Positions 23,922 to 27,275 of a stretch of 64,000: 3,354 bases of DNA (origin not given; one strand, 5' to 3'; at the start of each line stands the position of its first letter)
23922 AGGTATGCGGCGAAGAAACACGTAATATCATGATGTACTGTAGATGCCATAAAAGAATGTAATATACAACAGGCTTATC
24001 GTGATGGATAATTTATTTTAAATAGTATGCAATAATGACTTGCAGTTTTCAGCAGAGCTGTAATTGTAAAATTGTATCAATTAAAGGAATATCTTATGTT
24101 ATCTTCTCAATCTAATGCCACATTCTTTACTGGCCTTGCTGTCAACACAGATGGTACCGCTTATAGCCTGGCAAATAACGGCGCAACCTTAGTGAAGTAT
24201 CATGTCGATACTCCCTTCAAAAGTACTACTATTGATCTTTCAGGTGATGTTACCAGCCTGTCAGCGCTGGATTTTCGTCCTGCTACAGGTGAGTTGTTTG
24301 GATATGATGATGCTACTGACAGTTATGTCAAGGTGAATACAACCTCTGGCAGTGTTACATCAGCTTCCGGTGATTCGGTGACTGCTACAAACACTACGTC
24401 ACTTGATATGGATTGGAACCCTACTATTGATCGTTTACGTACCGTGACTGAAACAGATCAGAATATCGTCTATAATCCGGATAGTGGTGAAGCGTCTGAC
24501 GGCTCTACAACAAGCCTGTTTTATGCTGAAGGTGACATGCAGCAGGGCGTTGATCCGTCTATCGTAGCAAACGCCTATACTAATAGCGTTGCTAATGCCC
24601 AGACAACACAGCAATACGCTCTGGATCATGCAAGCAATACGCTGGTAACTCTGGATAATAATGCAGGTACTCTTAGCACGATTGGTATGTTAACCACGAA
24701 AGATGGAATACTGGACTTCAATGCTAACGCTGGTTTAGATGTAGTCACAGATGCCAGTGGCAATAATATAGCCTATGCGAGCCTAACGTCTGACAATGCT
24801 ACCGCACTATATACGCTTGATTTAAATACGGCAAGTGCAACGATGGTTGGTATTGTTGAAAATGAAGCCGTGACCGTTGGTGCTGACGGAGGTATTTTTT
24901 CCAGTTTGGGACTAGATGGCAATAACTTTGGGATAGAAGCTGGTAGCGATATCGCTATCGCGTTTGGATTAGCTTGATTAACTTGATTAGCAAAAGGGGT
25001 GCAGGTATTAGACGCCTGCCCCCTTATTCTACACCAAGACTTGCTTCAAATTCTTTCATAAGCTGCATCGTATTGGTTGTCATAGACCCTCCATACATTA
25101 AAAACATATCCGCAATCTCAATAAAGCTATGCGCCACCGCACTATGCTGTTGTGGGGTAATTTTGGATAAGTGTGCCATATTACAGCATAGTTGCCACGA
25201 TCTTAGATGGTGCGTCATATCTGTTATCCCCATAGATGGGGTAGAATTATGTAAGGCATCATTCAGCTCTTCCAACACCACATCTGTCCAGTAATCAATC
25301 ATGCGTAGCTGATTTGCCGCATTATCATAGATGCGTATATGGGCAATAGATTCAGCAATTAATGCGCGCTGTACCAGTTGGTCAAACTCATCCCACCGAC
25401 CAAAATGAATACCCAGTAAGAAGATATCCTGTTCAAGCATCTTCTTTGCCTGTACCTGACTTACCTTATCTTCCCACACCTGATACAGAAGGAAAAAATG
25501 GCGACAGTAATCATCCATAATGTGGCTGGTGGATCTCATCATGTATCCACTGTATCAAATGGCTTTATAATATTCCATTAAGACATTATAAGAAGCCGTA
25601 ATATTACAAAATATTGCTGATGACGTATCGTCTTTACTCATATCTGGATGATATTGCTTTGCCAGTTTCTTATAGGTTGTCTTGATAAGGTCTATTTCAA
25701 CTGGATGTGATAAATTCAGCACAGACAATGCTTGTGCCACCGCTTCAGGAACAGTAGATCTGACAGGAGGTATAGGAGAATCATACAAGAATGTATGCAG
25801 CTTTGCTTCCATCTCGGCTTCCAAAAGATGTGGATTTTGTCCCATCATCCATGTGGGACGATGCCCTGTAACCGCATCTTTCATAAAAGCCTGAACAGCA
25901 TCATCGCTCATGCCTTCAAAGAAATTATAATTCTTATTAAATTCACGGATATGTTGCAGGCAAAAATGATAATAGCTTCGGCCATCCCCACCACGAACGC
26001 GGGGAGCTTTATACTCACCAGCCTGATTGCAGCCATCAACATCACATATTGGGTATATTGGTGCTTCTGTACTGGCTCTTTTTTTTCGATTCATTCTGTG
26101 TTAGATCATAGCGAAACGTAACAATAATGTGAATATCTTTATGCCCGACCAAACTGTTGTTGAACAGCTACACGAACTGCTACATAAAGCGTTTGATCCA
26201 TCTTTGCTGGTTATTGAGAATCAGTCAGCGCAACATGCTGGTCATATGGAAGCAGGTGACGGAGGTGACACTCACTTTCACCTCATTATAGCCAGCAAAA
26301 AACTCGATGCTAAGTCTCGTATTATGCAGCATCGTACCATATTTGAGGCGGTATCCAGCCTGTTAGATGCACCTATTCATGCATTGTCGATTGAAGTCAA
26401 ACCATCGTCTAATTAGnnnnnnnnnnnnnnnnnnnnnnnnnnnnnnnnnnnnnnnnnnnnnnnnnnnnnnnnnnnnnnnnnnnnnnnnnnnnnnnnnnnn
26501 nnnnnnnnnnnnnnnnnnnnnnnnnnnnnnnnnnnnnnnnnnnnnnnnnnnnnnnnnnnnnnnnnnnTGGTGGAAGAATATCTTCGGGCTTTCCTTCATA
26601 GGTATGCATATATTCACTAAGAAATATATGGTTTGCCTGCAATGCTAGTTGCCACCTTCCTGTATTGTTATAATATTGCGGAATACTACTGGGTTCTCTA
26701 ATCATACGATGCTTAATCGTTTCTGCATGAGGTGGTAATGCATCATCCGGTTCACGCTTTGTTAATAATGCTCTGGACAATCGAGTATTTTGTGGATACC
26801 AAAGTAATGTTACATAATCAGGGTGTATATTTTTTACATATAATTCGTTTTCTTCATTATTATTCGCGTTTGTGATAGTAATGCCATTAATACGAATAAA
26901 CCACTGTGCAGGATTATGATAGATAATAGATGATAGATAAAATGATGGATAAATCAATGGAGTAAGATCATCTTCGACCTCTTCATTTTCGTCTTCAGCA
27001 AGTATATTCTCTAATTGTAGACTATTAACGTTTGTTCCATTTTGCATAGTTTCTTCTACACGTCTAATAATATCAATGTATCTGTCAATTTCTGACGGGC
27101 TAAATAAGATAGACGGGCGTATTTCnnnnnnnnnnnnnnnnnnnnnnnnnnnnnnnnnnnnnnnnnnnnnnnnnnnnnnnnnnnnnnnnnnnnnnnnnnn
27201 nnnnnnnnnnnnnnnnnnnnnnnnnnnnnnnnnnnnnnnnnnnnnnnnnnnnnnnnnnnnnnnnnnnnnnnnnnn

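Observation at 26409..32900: Compact pilB-pilC-pilMN(fused)-pilO-pilP-like operon with no pilin, prepilin peptidase or secretin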

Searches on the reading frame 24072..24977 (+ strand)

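Call 3: search_protein_families(library=pfam, proteins=[window:24072-24977:+], max_evalue=1)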
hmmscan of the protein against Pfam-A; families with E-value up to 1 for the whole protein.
window:24072-24977:+ (301 aa): 2 families
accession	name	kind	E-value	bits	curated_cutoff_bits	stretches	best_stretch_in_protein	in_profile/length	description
PF14339.12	DUF4394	-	3e-47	161.3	29.6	1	40-265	2-223/230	Domain of unknown function (DUF4394)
PF18957.6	RibLong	-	0.2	12.9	27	0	73-108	35-70/93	Long Rib domain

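Call 98: search_protein_families(library=ncbifam, proteins=[window:24072-24977:+], max_evalue=0.001)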
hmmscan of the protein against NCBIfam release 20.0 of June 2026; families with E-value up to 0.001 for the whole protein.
window:24072-24977:+ (301 aa): 0 families

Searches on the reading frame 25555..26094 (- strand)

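Call 3: search_protein_families(library=pfam, proteins=[window:25555-26094:-], max_evalue=1)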
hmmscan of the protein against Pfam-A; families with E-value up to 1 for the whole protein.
window:25555-26094:- (179 aa): 1 family
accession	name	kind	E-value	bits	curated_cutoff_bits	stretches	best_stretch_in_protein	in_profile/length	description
PF00226.36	DnaJ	-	6.8e-10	39.4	27.8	1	124-174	4-55/63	DnaJ domain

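Call 98: search_protein_families(library=ncbifam, proteins=[window:25555-26094:-], max_evalue=0.001)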
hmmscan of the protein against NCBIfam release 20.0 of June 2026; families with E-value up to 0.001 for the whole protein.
window:25555-26094:- (179 aa): 10 families
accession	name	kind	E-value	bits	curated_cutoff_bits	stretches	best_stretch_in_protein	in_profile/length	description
TIGR02349.1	DnaJ_bact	equivalog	2.2e-08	33.9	377.2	1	125-175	5-56/354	molecular chaperone DnaJ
NF037946.1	terminal_TopJ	equivalog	1.1e-07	30.7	300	1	125-174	10-59/810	terminal organelle assembly protein TopJ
TIGR03835.1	termin_org_DnaJ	equivalog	1.6e-07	30.1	512.25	1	125-173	7-55/871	terminal organelle assembly protein TopJ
NF007618.0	PRK10266.1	equivalog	1.7e-07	31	403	1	126-174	10-58/306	curved DNA-binding protein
NF008035.0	PRK10767.1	subfamily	3.5e-07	29.6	338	1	124-175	8-60/374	molecular chaperone DnaJ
NF010892.0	PRK14299.1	equivalog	5.3e-07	29.1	392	1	125-174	9-58/291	chaperone protein DnaJ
NF010885.0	PRK14292.1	equivalog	8.3e-07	28.3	585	1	125-174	7-56/371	chaperone protein DnaJ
NF010871.0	PRK14278.1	equivalog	1.9e-06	27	502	1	128-174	11-57/378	molecular chaperone DnaJ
NF010874.0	PRK14281.1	equivalog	0.00011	21.5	619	1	124-173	7-57/397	chaperone protein DnaJ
NF010894.0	PRK14301.1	equivalog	0.0004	19.5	548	1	124-174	8-59/373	chaperone protein DnaJ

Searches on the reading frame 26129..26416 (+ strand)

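Call 3: search_protein_families(library=pfam, proteins=[window:26129-26416:+], max_evalue=1)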
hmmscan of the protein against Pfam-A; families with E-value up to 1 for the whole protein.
window:26129-26416:+ (95 aa): 2 families
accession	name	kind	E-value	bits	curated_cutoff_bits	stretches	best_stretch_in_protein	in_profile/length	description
PF01722.23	BolA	-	2.3e-20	73.1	25.7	1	18-91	1-72/76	BolA-like protein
PF23343.2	REP_ORF2-G2P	-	0.095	13.4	27.8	1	25-60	33-64/99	Replication-associated protein ORF2/G2P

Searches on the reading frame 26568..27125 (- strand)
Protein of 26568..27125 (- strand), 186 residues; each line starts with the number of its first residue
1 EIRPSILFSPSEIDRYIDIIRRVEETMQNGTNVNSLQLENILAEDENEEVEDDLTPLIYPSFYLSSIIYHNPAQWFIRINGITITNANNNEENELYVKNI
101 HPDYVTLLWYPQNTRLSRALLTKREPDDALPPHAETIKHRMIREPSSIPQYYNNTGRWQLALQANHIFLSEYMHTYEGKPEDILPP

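Call 88: search_protein_representatives(alignment_id=A6)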
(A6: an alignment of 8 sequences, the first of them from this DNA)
Query: 8 sequences, 168 profile positions. Proteins with E-value up to 0.001 (for the whole library): 1093; up to 1e-10: 706; up to 1e-30: 102. The best 150 are listed.
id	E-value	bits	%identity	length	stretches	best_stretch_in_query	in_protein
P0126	1.8e-75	268.3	-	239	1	2-167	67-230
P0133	2.1e-63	229.0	-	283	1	1-166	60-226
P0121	2.4e-60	219.1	-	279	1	1-168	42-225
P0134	3.7e-60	218.5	-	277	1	2-168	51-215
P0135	1.2e-57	210.4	-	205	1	1-167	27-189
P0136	1.3e-53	197.2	-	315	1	2-167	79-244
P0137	8.6e-47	175.0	-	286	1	3-167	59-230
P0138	1.1e-46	174.6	-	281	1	3-167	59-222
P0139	7.3e-45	168.7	-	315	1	3-167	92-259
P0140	2.8e-44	166.8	-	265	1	4-167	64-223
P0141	5.0e-44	166.0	-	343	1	3-168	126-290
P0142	5.2e-44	166.0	-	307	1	5-167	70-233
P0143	5.1e-43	162.7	-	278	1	3-167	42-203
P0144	7.3e-43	162.2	-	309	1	4-168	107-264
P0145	7.9e-43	162.1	-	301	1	4-168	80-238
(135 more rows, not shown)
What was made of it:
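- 26409..27272 (-): Exported or anchored periplasmic protein (287 aa, or 279 aa from the ATG start). It has a variable linker, a conserved β-core and a Pro-rich tail. It is the probable HR-domain (PilP/GspC/GspB-like) connector to the secretin. The family has 1,093 representatives at 50% identity (call 88).
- Tried and rejected: The deeper family sample (call 88) arrived after both structure jobs were spent.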
